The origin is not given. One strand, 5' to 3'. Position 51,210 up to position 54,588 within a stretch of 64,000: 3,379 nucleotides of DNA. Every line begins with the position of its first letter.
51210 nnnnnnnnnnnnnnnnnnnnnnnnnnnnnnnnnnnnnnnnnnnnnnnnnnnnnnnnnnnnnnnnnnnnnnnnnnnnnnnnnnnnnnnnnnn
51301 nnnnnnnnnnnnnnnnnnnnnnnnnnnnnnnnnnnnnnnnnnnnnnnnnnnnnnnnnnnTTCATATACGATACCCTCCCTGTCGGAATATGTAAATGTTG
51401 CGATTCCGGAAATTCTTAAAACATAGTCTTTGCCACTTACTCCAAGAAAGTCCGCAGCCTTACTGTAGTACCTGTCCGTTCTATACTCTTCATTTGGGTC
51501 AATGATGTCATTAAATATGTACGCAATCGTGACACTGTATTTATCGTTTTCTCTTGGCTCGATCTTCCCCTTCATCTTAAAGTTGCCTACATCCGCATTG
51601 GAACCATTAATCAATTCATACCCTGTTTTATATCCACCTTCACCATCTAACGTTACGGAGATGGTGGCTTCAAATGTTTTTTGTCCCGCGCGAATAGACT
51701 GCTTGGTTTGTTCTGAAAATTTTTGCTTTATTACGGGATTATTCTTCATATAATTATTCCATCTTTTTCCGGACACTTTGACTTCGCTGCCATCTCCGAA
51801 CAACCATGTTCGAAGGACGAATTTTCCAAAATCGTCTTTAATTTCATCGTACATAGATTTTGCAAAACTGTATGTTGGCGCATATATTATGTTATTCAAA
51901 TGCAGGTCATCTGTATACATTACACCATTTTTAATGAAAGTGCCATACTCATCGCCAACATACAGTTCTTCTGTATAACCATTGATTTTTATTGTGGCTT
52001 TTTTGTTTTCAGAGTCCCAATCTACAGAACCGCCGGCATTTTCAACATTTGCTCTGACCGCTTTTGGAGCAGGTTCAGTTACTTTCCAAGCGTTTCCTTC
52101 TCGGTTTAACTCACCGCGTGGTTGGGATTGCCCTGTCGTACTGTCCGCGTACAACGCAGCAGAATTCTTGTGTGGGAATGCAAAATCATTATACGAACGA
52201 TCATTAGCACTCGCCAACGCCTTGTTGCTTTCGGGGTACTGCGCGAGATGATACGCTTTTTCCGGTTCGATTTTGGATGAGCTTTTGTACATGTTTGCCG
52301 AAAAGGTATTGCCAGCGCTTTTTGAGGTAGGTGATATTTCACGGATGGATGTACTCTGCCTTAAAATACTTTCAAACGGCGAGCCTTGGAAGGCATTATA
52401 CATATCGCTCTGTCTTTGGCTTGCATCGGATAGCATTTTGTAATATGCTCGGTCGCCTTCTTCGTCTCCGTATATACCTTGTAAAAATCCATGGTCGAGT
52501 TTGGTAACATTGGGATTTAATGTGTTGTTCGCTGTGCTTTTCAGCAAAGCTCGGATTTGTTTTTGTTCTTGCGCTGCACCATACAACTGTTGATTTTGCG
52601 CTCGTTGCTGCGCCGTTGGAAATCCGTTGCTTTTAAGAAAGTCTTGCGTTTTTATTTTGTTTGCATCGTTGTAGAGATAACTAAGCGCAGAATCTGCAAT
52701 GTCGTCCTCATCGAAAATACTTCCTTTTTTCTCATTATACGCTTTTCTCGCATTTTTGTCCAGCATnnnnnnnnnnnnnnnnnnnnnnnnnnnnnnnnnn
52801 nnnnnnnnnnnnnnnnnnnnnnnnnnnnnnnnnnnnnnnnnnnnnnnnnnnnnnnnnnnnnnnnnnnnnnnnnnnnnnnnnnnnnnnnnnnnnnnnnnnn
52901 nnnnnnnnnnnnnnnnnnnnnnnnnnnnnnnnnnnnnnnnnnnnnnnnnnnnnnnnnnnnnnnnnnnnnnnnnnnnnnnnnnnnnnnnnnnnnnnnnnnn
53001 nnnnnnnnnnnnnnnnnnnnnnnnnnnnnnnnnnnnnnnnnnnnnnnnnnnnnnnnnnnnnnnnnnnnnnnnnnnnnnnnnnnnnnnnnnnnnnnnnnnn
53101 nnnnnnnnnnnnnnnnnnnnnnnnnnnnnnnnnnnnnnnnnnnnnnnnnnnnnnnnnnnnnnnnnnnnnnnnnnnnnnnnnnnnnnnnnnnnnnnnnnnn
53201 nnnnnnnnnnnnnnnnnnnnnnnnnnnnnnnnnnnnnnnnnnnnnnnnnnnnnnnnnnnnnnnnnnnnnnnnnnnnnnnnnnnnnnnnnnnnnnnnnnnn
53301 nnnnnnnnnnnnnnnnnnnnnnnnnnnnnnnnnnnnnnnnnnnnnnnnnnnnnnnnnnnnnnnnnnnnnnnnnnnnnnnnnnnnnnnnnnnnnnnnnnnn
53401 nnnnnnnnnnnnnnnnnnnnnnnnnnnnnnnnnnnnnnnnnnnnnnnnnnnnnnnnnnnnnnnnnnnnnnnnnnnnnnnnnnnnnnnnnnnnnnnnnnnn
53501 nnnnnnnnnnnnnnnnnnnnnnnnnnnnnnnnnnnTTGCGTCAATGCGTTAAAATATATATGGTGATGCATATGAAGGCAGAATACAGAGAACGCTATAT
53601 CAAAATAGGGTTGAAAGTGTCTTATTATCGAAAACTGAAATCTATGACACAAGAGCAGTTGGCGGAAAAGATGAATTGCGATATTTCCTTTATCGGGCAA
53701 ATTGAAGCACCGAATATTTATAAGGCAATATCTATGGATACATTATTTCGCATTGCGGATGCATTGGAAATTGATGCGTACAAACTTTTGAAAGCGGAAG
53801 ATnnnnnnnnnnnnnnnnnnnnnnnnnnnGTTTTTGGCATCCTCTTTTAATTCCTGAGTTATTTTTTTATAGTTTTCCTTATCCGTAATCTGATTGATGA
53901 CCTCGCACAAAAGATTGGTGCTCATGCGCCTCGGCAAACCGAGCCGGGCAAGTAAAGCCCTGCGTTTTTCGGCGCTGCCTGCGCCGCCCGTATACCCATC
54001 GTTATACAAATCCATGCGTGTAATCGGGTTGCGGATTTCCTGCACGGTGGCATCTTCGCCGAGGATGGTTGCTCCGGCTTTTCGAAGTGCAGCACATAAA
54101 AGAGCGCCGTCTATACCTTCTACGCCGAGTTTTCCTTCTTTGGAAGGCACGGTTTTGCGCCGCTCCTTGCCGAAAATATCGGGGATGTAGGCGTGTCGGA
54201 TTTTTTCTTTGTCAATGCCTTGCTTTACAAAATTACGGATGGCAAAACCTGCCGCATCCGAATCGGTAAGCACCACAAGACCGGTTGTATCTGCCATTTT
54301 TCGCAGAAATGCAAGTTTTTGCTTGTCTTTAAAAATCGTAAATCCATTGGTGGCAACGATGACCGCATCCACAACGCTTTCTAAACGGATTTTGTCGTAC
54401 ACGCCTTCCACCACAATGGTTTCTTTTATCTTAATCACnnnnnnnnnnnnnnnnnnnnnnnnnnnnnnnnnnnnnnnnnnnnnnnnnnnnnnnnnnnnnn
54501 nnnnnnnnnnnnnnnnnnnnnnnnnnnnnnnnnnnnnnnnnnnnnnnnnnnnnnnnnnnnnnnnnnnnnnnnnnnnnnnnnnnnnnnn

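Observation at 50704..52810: Low-GC two-gene cassette of unknown function next to azlCD and the tRNA genes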

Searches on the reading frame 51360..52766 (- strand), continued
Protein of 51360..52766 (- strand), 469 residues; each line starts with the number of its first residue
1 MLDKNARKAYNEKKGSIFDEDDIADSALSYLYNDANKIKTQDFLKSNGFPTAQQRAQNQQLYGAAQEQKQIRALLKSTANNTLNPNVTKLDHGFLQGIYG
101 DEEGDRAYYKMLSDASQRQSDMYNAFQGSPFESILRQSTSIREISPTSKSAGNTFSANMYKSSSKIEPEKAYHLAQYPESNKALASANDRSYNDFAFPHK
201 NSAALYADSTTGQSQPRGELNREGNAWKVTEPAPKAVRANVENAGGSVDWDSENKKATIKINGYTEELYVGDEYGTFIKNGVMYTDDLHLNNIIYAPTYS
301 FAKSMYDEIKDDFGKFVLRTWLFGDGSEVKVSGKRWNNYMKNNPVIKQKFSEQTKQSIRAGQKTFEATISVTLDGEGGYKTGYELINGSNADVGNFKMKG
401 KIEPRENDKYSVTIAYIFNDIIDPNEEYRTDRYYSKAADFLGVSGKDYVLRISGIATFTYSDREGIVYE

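Call 60: find_encoding_contigs(protein=P0014, flank=10000, max_places=4)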
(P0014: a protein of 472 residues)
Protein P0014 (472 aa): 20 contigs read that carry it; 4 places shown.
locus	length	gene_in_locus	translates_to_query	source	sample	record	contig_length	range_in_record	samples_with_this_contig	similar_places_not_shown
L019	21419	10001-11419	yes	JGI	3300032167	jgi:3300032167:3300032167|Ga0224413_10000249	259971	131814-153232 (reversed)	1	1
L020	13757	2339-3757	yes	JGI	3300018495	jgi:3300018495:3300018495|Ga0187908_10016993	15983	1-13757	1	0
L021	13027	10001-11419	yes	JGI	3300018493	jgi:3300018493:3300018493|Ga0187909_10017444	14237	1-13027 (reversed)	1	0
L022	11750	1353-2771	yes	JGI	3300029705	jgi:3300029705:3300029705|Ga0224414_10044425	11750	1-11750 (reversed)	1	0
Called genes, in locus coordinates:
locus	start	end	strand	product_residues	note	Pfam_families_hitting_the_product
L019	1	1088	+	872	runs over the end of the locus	PF00395:SLH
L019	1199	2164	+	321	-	PF05448:AXE1, PF00561:Abhydrolase_1 (faint), PF12146:Hydrolase_4 (faint), PF00326:Peptidase_S9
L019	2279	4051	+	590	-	PF05833:NFACT_N, PF18297:NFACT-R_2 (faint), PF05670:NFACT-R_1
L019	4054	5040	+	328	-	PF16654:DAPDH_C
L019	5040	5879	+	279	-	PF01734:Patatin, PF19890:DUF6363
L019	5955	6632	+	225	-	PF02308:MgtC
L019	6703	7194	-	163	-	PF02542:YgbB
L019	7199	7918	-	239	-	PF01128:IspD, PF12804:NTP_transf_3, PF02348:CTP_transf_3 (weak)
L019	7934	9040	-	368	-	PF06925:MGDG_synth, PF00534:Glycos_transf_1, PF04101:Glyco_tran_28_C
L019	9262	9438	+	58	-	PF01165:Ribosomal_S21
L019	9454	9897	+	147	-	PF09424:YqeY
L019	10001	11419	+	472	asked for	-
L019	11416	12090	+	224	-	-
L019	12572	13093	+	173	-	-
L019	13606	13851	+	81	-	PF01248:Ribosomal_L7Ae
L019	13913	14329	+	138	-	PF00164:Ribosom_S12_S23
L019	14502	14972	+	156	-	PF00177:Ribosomal_S7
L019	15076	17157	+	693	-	PF00009:GTP_EFTU, PF03144:GTP_EFTU_D2, PF22042:EF-G_D2, PF14492:EFG_III, PF16658:RF3_C (weak), PF03764:EFG_IV, PF00679:EFG_C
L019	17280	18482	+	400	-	PF00009:GTP_EFTU, PF03144:GTP_EFTU_D2, PF03143:GTP_EFTU_D3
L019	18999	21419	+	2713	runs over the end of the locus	PF00395:SLH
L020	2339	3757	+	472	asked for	-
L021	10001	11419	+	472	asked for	-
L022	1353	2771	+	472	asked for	-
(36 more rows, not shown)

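Call 71: search_protein_families(library=phrogs, proteins=[window:51360-52766:-, P0014, P0002], max_evalue=0.1)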
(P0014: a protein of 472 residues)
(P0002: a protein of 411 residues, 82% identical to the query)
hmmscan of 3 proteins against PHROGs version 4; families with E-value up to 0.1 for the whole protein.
window:51360-52766:- (469 aa): 0 families

P0014 (472 aa): 1 family
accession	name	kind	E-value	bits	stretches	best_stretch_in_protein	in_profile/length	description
phrog_30235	-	unknown function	0.026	15.4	1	168-228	9-69/184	-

P0002 (411 aa): 0 families

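Call 72: search_protein_families(library=padloc, proteins=[window:51360-52766:-], max_evalue=0.1)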
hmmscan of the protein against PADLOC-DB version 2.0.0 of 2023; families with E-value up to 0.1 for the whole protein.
window:51360-52766:- (469 aa): 0 families

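Call 76: search_protein_families(library=pfam, alignment_id=A8, max_evalue=0.001)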
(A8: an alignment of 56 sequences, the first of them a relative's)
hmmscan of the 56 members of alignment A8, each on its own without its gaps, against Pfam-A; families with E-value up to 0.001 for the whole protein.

A. member 1, P0016 (420 aa): 1 family
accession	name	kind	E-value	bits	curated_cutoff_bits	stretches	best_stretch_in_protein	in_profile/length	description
PF07833.16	Cu_amine_oxidN1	-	4.4e-05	23.8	24.2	1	187-226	22-61/108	Copper amine oxidase N-terminal domain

B. families by the number of members that match (of 56 scanned): 12 families
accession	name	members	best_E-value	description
PF05593.20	RHS_repeat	11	5.3e-18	RHS Repeat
PF13699.11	eCIS_core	4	4.4e-32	eCIS core domain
PF03527.20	RHS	3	1.2e-05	RHS protein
PF17164.10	DUF5122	1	4.6e-42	Domain of unknown function (DUF5122) beta-propeller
PF06013.18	WXG100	1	3.9e-12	Proteins of 100 residues with WXG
PF01476.26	LysM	1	3.1e-11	LysM domain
PF14107.11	DUF4280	1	1.2e-07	Domain of unknown function (DUF4280)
PF07833.16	Cu_amine_oxidN1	1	4.4e-05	Copper amine oxidase N-terminal domain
PF01551.29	Peptidase_M23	1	8.2e-05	Peptidase family M23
PF04830.18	DUF637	1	0.00027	Possible hemagglutinin (DUF637)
PF25023.1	TEN_YD-shell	1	0.00053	Teneurin YD-shell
PF10824.14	T7SS_ESX_EspC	1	0.00064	Excreted virulence factor EspC, type VII ESX diderm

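Call 77: find_encoding_contigs(protein=P0082, flank=4000, max_places=2)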
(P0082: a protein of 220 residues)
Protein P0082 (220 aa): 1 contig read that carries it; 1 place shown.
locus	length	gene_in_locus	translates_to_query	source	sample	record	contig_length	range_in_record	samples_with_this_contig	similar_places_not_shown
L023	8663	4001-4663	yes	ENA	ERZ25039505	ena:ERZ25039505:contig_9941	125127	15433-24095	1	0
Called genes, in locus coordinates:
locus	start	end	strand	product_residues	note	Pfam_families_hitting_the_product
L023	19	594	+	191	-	PF05593:RHS_repeat (weak)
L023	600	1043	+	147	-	-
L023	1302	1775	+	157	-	PF05593:RHS_repeat (weak)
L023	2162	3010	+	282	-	-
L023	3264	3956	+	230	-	-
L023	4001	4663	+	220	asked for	-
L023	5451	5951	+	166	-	-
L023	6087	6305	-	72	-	-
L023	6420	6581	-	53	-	-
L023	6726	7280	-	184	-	-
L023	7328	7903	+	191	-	-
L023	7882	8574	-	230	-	-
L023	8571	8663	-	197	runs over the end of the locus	-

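Call 78: find_encoding_contigs(protein=P0131, flank=4000, max_places=2)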
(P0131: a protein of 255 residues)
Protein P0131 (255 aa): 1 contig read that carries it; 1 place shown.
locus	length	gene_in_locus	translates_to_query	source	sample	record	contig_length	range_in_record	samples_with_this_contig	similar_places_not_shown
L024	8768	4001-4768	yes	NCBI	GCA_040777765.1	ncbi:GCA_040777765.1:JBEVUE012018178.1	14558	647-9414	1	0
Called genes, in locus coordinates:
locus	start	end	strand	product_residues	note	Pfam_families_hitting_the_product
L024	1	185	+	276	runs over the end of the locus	?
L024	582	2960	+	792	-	PF12704:MacB_PCD, PF02687:FtsX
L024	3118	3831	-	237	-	PF23023:Anti-Pycsar_Apyc1 (faint), PF00753:Lactamase_B, PF19583:ODP (weak)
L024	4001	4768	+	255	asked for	-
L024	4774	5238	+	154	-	-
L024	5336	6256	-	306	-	PF03372:Exo_endo_phos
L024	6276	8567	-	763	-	PF17678:Glyco_hydro_92N, PF07971:Glyco_hydro_92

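Call 85: fold_search(model_id=the predicted structure, library=viral)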
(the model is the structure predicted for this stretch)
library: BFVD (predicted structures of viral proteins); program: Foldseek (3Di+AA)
matches with E <= 10: 262; with E <= 0.001: 0
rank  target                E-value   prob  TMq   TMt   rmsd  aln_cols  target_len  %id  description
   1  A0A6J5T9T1            1.0e-01  0.44  0.11  0.21  26.5       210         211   14  Uncharacterized protein [uncultured Caudovirales phage]
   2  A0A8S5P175            1.0e-01  0.12  0.11  0.16  19.0       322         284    8  Uncharacterized protein [Myoviridae sp. ctLnO19]
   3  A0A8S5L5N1            1.4e-01  0.13  0.08  0.22  13.1       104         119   12  Coat protein [ssRNA phage SRR6960549_9]
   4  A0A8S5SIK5            2.0e-01  0.04  0.07  0.05  50.0       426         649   11  Tail protein [Siphoviridae sp. ctHAs12]
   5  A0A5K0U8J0            2.2e-01  0.03  0.07  0.07  36.7       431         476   10  Tyrosine-protein phosphatase 99A isoform X5 [Yasminevirus sp. GU-2018]
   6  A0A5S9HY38            2.9e-01  0.33  0.09  0.20   8.9        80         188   14  Uncharacterized protein [Tenacibaculum phage PTm1]
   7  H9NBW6                3.2e-01  0.30  0.15  0.23  19.0       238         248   13  (no name in the UniProt tables at hand)
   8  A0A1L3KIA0            3.4e-01  0.11  0.08  0.20   9.2        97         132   12  Uncharacterized protein [Beihai levi-like virus 18]
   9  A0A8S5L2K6            3.6e-01  0.25  0.08  0.24   7.8        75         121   12  Coat protein [ssRNA phage Esthiorhiza.1_7]
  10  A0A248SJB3            3.6e-01  0.20  0.12  0.16  34.9       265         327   12  (no name in the UniProt tables at hand)
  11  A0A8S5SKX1            4.5e-01  0.04  0.09  0.13  15.9       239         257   10  Lipoprotein [Siphoviridae sp. ct3ka12]
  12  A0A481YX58            4.8e-01  0.10  0.04  0.11  10.9        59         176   17  Uncharacterized protein [Marseillevirus LCMAC201]
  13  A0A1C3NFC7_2          4.8e-01  0.04  0.11  0.07  20.9       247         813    8  (no name in the UniProt tables at hand)
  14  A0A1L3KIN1            5.0e-01  0.23  0.10  0.26   8.0       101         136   10  Capsid protein [Wenzhou levi-like virus 3]
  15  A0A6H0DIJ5            6.3e-01  0.03  0.09  0.08  34.4       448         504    9  Maturation protein [Charcot virus]
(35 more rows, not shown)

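Call 92: search_dna_similar(query=window:51360-52766:-, collection=plasmids, mode=protein, max_evalue=0.001, max_rows=15)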
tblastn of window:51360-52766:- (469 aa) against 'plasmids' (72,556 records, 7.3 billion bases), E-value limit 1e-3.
No match.

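Call 93: search_dna_similar(query=window:51360-52766:-, collection=phages, mode=protein, max_evalue=0.001, max_rows=15)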
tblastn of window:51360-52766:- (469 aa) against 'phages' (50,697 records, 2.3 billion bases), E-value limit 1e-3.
No match.

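Call 95: find_encoding_contigs(protein=P0016, flank=5000, max_places=3)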
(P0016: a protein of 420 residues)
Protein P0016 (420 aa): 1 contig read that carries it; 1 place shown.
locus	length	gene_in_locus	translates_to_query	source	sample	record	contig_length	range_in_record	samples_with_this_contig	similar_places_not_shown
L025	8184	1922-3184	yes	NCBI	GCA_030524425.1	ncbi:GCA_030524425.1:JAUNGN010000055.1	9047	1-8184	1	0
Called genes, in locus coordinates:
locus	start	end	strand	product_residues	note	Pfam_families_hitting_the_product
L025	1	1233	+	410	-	PF25023:TEN_YD-shell, PF01471:PG_binding_1 (weak), PF15607:Ntox44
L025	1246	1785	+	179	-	-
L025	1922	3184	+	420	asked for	PF25023:TEN_YD-shell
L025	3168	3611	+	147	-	-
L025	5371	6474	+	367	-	PF25023:TEN_YD-shell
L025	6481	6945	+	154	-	-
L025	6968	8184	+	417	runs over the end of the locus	PF01471:PG_binding_1 (faint), PF25023:TEN_YD-shell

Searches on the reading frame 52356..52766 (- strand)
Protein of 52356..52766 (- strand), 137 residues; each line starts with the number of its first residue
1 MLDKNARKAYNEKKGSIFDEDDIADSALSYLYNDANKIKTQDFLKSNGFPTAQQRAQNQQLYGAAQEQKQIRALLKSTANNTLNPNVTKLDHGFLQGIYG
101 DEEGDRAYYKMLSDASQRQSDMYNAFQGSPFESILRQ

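Call 70: search_solved_structures(query=A7, max_evalue=10, show_alignments=2)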
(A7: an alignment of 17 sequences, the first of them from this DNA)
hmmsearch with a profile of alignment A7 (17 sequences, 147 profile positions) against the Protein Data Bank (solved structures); distinct sequences matched with E-value up to 10: 0.

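Call 91: find_related_loci(query=A7, collection=viral_contigs, flank=6000)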
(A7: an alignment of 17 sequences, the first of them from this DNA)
Query A7 (137 aa) in viral_contigs; peptide patterns used: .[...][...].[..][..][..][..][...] (x = any residue, [..] = any of these).
85 stretches matched a pattern, but none encodes a relative of the query by tblastn (E <= 1e-3).

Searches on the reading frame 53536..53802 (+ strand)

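Call 50: search_protein_families(library=pfam, proteins=[window:53536-53802:+], max_evalue=0.0001)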
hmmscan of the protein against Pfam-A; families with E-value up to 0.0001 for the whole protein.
window:53536-53802:+ (89 aa): 2 families
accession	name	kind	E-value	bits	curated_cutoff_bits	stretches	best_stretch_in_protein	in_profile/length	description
PF01381.28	HTH_3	-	8.6e-09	35.7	23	1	30-81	3-52/55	Helix-turn-helix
PF12844.13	HTH_19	-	3.9e-05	23.9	30.2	1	31-89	7-63/64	Helix-turn-helix domain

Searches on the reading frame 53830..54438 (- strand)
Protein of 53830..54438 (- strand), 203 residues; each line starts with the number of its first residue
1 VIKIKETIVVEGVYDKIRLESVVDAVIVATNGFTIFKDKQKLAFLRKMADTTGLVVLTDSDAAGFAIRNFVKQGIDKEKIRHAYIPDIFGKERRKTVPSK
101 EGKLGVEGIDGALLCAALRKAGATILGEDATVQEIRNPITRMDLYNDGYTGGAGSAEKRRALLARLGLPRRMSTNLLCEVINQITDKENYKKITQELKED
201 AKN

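Call 50: search_protein_families(library=pfam, proteins=[window:53830-54438:-], max_evalue=0.0001)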
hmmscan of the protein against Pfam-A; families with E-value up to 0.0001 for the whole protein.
window:53830-54438:- (203 aa): 3 families
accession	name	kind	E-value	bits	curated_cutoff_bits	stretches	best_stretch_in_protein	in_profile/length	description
PF13331.11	DUF4093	-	5.8e-16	59.3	25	1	103-193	1-85/86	Domain of unknown function (DUF4093)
PF13662.12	Toprim_4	-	1.2e-06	29.1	25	1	6-79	2-78/85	Toprim domain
PF01751.28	Toprim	-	3.9e-06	27.4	23.1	1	7-86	2-94/96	Toprim domain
